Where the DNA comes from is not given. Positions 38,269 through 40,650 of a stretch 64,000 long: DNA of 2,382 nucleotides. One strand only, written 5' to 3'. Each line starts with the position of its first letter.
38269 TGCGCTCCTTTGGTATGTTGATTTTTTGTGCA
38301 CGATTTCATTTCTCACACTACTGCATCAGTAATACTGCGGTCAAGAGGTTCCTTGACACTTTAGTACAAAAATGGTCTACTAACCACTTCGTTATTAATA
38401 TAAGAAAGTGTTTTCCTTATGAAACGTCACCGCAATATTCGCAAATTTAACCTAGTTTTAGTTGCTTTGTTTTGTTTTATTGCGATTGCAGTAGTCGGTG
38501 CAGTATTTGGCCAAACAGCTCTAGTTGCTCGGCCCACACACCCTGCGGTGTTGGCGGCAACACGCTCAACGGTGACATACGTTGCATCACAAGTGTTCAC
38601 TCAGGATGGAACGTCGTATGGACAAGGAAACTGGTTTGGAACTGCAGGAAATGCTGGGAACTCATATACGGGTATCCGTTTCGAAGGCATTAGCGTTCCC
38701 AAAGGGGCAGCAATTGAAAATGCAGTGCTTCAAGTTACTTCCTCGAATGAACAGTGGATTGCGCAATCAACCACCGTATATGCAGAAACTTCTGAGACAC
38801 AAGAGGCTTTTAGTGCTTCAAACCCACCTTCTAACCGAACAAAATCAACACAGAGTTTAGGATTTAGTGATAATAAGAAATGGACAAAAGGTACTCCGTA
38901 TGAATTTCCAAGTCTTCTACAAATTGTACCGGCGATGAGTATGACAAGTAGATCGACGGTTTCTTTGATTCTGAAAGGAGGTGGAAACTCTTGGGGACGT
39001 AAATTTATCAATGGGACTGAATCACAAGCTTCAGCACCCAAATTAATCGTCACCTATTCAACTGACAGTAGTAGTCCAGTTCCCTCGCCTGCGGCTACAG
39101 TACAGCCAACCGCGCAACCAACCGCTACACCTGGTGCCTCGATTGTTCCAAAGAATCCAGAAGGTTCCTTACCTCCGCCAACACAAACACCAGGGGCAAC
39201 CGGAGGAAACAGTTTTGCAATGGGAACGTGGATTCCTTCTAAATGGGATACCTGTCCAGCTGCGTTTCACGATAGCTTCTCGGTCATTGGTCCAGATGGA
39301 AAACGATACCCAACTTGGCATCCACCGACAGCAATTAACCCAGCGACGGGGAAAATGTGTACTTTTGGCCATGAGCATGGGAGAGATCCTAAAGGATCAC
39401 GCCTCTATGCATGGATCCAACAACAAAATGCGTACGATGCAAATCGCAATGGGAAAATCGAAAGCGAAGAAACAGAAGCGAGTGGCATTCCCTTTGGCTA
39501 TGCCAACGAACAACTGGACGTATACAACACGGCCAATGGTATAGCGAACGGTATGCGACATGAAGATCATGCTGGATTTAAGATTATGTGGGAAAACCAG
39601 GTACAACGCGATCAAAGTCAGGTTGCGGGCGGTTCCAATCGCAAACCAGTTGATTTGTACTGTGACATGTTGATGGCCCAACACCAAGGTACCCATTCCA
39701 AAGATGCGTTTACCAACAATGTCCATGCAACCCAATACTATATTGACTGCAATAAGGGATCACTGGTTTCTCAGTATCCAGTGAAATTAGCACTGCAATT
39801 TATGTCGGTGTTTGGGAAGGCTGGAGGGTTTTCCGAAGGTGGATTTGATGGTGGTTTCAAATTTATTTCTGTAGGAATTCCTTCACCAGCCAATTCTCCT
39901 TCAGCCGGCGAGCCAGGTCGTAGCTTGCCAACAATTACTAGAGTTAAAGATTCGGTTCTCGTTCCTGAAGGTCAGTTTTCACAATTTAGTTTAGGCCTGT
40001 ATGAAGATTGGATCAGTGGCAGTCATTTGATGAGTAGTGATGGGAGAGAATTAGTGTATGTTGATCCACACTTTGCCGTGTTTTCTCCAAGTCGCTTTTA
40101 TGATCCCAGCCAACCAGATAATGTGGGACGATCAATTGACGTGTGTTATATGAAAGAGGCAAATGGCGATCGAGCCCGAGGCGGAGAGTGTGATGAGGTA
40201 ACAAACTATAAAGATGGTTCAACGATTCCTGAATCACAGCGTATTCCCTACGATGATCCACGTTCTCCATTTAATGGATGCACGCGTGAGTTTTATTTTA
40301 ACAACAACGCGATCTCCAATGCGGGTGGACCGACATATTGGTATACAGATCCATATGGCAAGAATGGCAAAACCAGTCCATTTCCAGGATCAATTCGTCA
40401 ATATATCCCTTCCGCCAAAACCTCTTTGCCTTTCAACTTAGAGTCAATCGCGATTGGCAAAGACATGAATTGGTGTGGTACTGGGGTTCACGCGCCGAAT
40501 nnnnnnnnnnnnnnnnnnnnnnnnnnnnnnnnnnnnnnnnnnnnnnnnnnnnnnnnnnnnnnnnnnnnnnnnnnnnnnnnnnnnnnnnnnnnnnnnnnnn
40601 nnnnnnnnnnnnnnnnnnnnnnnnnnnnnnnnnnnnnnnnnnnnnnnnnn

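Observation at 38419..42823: Two paralogous secreted proteins with a shared His-rich motif domain (one with dockerin-like repeats) flanking a GNAT acetyltransferase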

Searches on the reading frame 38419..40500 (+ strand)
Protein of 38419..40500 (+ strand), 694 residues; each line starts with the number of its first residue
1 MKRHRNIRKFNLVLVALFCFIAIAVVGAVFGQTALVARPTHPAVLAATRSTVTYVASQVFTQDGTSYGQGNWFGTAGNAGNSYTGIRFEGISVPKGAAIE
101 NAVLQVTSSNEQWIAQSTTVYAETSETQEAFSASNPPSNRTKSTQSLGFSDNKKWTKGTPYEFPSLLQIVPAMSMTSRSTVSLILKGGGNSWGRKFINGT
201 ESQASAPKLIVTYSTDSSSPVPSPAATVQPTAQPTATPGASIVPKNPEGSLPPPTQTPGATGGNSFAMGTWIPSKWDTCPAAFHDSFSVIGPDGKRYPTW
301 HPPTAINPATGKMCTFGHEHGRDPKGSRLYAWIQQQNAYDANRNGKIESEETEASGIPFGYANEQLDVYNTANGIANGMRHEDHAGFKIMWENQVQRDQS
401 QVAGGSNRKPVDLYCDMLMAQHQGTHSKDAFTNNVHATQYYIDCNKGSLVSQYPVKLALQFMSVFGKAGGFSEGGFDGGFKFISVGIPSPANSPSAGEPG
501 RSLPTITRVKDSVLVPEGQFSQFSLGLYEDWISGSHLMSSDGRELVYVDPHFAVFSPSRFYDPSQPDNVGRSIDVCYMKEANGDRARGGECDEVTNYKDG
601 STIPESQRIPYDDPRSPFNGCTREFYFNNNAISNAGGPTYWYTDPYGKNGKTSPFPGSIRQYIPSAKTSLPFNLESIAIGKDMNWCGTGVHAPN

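Call 4: search_protein_families(library=pfam, proteins=[window:38419-40500:+], max_evalue=1)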
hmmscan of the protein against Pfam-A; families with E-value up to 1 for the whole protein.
window:38419-40500:+ (694 aa): 1 family
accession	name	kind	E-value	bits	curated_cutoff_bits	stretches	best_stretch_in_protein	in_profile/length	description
PF13202.12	EF-hand_5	-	0.14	12.1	25.9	1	337-352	6-21/25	EF hand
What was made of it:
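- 39436..39471 (+): ORF A residues 340-351, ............: canonical EF-hand-type Ca-binding loop lying between two short helices inside the conserved domain. Pfam EF-hand_5 weak hit at 337-352 (call 4).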

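Call 5: search_protein_families(library=ncbifam, proteins=[window:38419-40500:+], max_evalue=1)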
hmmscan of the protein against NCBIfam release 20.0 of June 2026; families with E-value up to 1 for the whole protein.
window:38419-40500:+ (694 aa): 1 family
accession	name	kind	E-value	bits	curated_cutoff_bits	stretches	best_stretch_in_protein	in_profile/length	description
NF033679.1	DNRLRE_dom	domain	0.0088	16.1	34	1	64-212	11-164/164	DNRLRE domain-containing protein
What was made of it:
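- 38560..39063 (+): ORF A residues 48-215: beta-jelly-roll module resembling CBM96/DNRLRE. NCBIfam DNRLRE hit below threshold (E 0.009, covering profile positions 11-164 of 164) (call 5).
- On CBM96 / DNRLRE domain, ORF A residues 48-215: NCBIfam DNRLRE scores 16.1 bits against a cut-off of 34, E 0.009 (call 5).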

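Call 49: search_protein_families(library=phrogs, proteins=[window:38419-40500:+], max_evalue=0.1)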
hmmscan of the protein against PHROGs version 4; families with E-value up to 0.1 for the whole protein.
window:38419-40500:+ (694 aa): 0 families
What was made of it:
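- No Pfam, NCBIfam or PHROGs match (calls 4, 5, 49).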

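Call 58: find_homologous_proteins(query=window:38419-40500:+)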
Query window:38419-40500:+ (694 aa): 883 proteins with E <= 0.001 among 8000 candidates; the best 120 are listed.
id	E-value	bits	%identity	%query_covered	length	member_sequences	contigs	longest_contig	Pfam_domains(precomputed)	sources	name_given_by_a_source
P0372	0.0e+0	1621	100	100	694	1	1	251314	-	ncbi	ncbi:MAG: hypothetical protein ABI758_00785 [Candidatus Woesebacteria bacterium]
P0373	0.0e+0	1236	74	100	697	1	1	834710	-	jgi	jgi:hypothetical protein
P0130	0.0e+0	1218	74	100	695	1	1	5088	-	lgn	-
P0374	2.7e-291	986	66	93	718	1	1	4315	-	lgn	-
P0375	1.1e-279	948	61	97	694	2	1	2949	-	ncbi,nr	ncbi:MAG: hypothetical protein QG639_837 [Patescibacteria group bacterium]|nr:hypothetical protein [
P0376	3.9e-199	682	63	67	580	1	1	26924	-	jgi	jgi:hypothetical protein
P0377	5.8e-184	631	63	62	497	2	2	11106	PF00404.25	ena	-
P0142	6.3e-181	621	44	99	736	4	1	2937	-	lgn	-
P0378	1.0e-176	607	56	62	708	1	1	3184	-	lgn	-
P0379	6.3e-172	592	44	100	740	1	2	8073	-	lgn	-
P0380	1.7e-171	590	46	90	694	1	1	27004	-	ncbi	-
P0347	1.2e-170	587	46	93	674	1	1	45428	-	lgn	-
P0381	9.9e-168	578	44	98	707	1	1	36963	-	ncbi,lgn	-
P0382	1.8e-167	577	44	100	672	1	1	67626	-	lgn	-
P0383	6.0e-167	575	43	92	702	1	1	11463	-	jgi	jgi:hypothetical protein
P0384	2.6e-163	563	51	64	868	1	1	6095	-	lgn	-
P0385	9.7e-163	561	47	71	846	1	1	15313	-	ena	-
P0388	5.4e-161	555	52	62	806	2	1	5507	-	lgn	-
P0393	2.4e-144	500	40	93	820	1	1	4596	-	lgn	-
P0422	1.6e-116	409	46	62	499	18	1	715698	-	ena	-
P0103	1.7e-112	395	45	67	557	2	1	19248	PF00404.25,PF13202.13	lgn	-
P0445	7.1e-111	390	47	62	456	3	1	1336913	-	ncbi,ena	-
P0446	8.0e-111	390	48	62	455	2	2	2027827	-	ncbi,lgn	ncbi:MAG: hypothetical protein AB7H93_08190 [Vicinamibacterales bacterium]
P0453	5.6e-109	384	44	62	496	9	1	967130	-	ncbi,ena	-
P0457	4.3e-108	381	47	62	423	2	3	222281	-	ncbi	ncbi:MAG: hypothetical protein AB7U83_13670 [Vicinamibacterales bacterium]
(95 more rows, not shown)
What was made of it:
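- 38419..40503 (+): ORF A, 694 aa. Exported modular protein: signal/anchor, CBM96-like module, Pro/Thr linker, conserved C-terminal domain (A-type). Identical NCBI protein P0372 (call 58).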

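Call 68: predict_structure(alignment_id=A4)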
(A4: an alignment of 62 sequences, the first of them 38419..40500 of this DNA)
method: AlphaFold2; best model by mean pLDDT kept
length: 694 residues; sequences in the alignment: 62
mean_pLDDT: 88.0   pTM: 0.65
mean pLDDT of the five models: 88.0, 87.4, 87.2, 86.7, 86.6
residues with pLDDT >= 90: 530; 70-90: 75; 50-70: 24; < 50: 65
segments of 3 or more residues with pLDDT < 50: 1-8, 31-45, 219-260
pLDDT, mean of each block of 10 residues (from residue 1): 45 75 63 38 61 97 95 96 98 92 98 96 96 98 97 95 96 92 96 97 95 77 38 36 35 41 89 95 98 97 97 96 98 98 94 97 96 90 93 97 83 98 82 95 98 98 94 72 91 84 94 95 92 95 96 93 95 97 94 94 97 93 93 97 98 98 97 93 86 85
secondary structure, 60 per line:
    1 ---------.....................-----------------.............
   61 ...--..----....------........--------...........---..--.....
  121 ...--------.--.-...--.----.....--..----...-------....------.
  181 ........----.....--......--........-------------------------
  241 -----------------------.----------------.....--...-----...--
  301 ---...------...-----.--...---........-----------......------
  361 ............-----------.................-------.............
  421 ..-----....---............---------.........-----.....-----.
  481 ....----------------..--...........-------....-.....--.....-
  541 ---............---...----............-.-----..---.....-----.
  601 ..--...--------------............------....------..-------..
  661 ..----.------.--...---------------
elements in order (helices of 4 or more, strands of 3 or more residues): H10-30 E48-63 E72-75 E82-89 E98-108 E116-123 E147-151 E160-162 H170-173 E180-188 E193-197 H200-205 E208-215 H281-285 E288-290 E296-298 E304-306 E313-315 H330-337 H349-354 H361-372 E387-400 E408-422 H428-431 E435-446 E456-464 E470-474 E480-484 H506-513 H523-526 E528-532 E535-539 E544-555 E559-561 E569-571 H572-577 H590-594 E622-633 E640-643 E659-662 E677-679
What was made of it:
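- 38419..40503 (+): AlphaFold2 model with pLDDT 88 (call 68).
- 38446..38508 (+): ORF A residues 10-30: N-terminal hydrophobic helix (signal peptide or membrane anchor) after a basic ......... n-region. DSSP helix 10-30 in the model (call 68).
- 38560..39063 (+): pLDDT >95 (call 68).
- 39064..39204 (+): ORF A residues 216-262: disordered Pro/Thr/Ala-rich linker. pLDDT <50 for residues 219-260 (call 68).
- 39436..39471 (+): Helix-loop-helix H330-337 / H349-354 in the model (call 68).
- On CBM96 / DNRLRE domain, ORF A residues 48-215: The module's pLDDT is >95 (call 68).
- Checked: AlphaFold2 confirms ORF A's N-terminal beta-rich domain (residues 48-215, pLDDT >95) and its disordered Pro/Thr linker (219-260) (call 68).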

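Call 71: fold_search(model_id=the predicted structure, library=pdb)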
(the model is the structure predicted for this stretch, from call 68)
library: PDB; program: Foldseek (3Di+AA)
matches with E <= 10: 1208; with E <= 0.001: 11
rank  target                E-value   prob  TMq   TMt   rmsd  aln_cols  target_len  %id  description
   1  4yci_A                4.7e-06  1.00  0.17  0.50  13.2       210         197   14  non-latent pro-bone morphogenetic protein 9 (released 2015-03-04)
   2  4yci_B                5.6e-06  1.00  0.17  0.53  13.4       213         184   13  non-latent pro-bone morphogenetic protein 9 (released 2015-03-04)
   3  4ycg_B                5.9e-06  1.00  0.17  0.48  13.3       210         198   13  Pro-bone morphogenetic protein 9 (released 2015-03-04)
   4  6sf2_F                9.6e-06  1.00  0.16  0.58  14.2       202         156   11  Ternary complex of human bone morphogenetic protein 9 (BMP9) growth factor domain, its prodomain and extracellular dom (released 2020-04-08)
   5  4ycg_A                2.1e-05  1.00  0.17  0.49  12.9       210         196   12  Pro-bone morphogenetic protein 9 (released 2015-03-04)
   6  8wab_B                2.9e-05  1.00  0.20  0.66   4.2       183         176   15  Crystal structure of a chondroitin sulfate-binding carbohydrate binding module of a chondroitinase (released 2024-01-17)
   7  8wab_A                4.4e-05  1.00  0.19  0.64   4.4       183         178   16  Crystal structure of a chondroitin sulfate-binding carbohydrate binding module of a chondroitinase (released 2024-01-17)
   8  9vjj_B                1.8e-04  1.00  0.14  0.29  10.5       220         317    9  Crystal Structure of human Latent TGF-beta1 in complex with SOF10 (released 2026-02-04)
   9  7vbo                  4.6e-04  1.00  0.17  0.51   6.1       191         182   15  Alginate binding domain CBM (released 2022-09-07)
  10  6gff_E                7.2e-04  1.00  0.16  0.45  11.9       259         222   10  Structure of GARP (LRRC32) in complex with latent TGF-beta1 and MHG-8 Fab (released 2018-11-07)
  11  8rew_C                8.9e-04  1.00  0.14  0.38  11.6       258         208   10  CryoEM structure of human GARP-lTGFbeta1 in complex with a Fab fragment derived from an activating antibody. (released 2025-03-26)
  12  1f15_B                1.3e-03  0.99  0.13  0.33  15.4       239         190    8  CUCUMBER MOSAIC VIRUS (STRAIN FNY) (released 2000-06-21)
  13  6yg8_D                1.6e-03  1.00  0.14  0.15   6.2       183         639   13  Cryo-EM structure of a BcsB pentamer in the context of an assembled Bcs macrocomplex (released 2021-02-24)
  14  8udz_B                1.9e-03  1.00  0.15  0.30  12.3       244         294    9  The Structure of LTBP-49247 Fab Bound to TGFbeta1 Small Latent Complex (released 2024-07-17)
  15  7byx_A                2.0e-03  0.99  0.12  0.18   8.4       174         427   11  Crystal structure of exo-beta-1,3-galactanase from Phanerochaete chrysosporium Pc1,3Gal43A E208A with beta-1,3-galacto (released 2020-11-04)
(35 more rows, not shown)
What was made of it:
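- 38560..39063 (+): Foldseek PDB hits: 8wab chondroitin-sulfate-binding CBM (E 2.9e-5, TM 0.66) and 7vbo CBM96 (E 4.6e-4, TM 0.51) (call 71).
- On CBM96 / DNRLRE domain, ORF A residues 48-215: Foldseek gives 7vbo at E 4.6e-4 with TM 0.51, and 8wab at E 2.9e-5 with TM 0.66 and rmsd 4.2 (call 71).
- ORF A's own N-terminal module matches solved chondroitin-sulfate-binding and alginate-binding CBMs (call 71).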

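Call 72: search_protein_families(library=pfam, proteins=[P0384, P0385, P0388, P0393], max_evalue=0.001)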
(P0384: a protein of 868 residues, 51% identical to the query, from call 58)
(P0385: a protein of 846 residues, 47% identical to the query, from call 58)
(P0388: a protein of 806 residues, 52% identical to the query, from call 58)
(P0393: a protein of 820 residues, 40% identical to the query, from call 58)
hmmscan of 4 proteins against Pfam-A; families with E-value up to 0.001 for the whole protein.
P0384 (868 aa): 0 families

P0385 (846 aa): 0 families

P0388 (806 aa): 0 families

P0393 (820 aa): 0 families

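Call 88: find_encoding_contigs(protein=P0446, flank=6000, max_places=1)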
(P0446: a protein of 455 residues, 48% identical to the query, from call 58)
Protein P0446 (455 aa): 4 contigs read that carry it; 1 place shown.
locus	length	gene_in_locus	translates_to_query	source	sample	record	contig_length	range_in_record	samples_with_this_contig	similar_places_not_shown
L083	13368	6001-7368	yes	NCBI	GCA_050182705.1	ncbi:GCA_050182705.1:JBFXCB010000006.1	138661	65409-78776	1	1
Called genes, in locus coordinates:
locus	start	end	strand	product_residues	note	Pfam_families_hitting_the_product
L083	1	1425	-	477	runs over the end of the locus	PF13439:Glyco_transf_4, PF13579:Glyco_trans_4_4, PF20706:GT4-conflict, PF00534:Glycos_transf_1, PF13692:Glyco_trans_1_4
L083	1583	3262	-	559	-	PF04055:Radical_SAM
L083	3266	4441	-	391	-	PF00535:Glycos_transf_2, PF10111:Glyco_tranf_2_2 (weak)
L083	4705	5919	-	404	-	PF13439:Glyco_transf_4 (weak), PF00534:Glycos_transf_1, PF13692:Glyco_trans_1_4, PF13524:Glyco_trans_1_2 (weak)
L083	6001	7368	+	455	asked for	-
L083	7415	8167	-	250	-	PF00132:Hexapep, PF14602:Hexapep_2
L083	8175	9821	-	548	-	-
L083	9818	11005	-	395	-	PF13439:Glyco_transf_4, PF13579:Glyco_trans_4_4, PF00534:Glycos_transf_1, PF13692:Glyco_trans_1_4, PF13524:Glyco_trans_1_2 (weak)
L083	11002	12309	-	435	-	PF13439:Glyco_transf_4, PF13579:Glyco_trans_4_4, PF20706:GT4-conflict (weak), PF00534:Glycos_transf_1, PF13692:Glyco_trans_1_4, PF13524:Glyco_trans_1_2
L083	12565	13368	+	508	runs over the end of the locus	PF01943:Polysacc_synt, PF13440:Polysacc_synt_3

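Call 90: find_encoding_contigs(protein=P0453, flank=6000, max_places=1)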
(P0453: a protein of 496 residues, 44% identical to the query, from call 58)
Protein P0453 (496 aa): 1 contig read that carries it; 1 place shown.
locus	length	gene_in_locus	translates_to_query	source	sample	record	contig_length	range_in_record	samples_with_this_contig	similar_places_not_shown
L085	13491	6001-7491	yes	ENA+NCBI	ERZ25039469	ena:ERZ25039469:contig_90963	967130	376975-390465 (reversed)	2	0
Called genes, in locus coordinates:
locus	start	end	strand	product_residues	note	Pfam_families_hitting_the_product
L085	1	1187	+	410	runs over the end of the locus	PF01476:LysM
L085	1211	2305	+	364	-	PF21102:DprA_N (faint), PF02481:DNA_processg_A, PF17782:WHD_DprA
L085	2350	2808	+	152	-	PF04361:DUF494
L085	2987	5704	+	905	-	PF01751:Toprim, PF01131:Topoisom_bac, PF13342:Toprim_Crpt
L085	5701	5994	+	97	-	PF11146:DUF2905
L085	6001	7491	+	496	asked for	-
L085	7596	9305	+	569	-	-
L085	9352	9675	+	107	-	-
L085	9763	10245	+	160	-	PF00856:SET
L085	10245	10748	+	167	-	PF09351:DUF1993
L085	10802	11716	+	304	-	PF20434:BD-FAE (faint), PF00561:Abhydrolase_1, PF12146:Hydrolase_4, PF12697:Abhydrolase_6, PF12695:Abhydrolase_5 (faint), PF12146:Hydrolase_4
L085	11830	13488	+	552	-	PF00403:HMA, PF00122:E1-E2_ATPase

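Call 91: find_encoding_contigs(protein=P0457, flank=7000, max_places=1)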
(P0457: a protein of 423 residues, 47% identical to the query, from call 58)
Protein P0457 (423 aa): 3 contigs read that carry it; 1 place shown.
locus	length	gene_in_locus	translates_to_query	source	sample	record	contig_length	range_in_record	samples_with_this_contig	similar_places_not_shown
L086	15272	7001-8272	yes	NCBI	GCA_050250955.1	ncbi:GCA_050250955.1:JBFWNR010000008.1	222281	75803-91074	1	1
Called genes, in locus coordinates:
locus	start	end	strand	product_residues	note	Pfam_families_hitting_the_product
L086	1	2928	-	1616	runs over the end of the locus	PF07250:Glyoxal_oxid_N, PF09118:GO-like_E_set, PF03160:Calx-beta, PF00801:PKD, PF18911:PKD_4, PF03160:Calx-beta, PF00801:PKD, PF18911:PKD_4, +8 more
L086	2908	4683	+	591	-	-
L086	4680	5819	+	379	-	PF00535:Glycos_transf_2, PF10111:Glyco_tranf_2_2, PF13641:Glyco_tranf_2_3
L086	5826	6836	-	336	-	PF13641:Glyco_tranf_2_3, PF00535:Glycos_transf_2, PF10111:Glyco_tranf_2_2 (faint), PF13632:Glyco_trans_2_3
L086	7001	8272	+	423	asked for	-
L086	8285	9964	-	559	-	PF04055:Radical_SAM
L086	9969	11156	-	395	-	PF00535:Glycos_transf_2, PF10111:Glyco_tranf_2_2 (weak)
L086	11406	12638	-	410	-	PF13692:Glyco_trans_1_4, PF00534:Glycos_transf_1, PF13524:Glyco_trans_1_2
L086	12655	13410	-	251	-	PF00132:Hexapep, PF14602:Hexapep_2 (weak)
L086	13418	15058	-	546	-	-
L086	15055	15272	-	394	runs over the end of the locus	PF13439:Glyco_transf_4 (faint), PF13579:Glyco_trans_4_4 (weak), PF13692:Glyco_trans_1_4, PF00534:Glycos_transf_1, PF13524:Glyco_trans_1_2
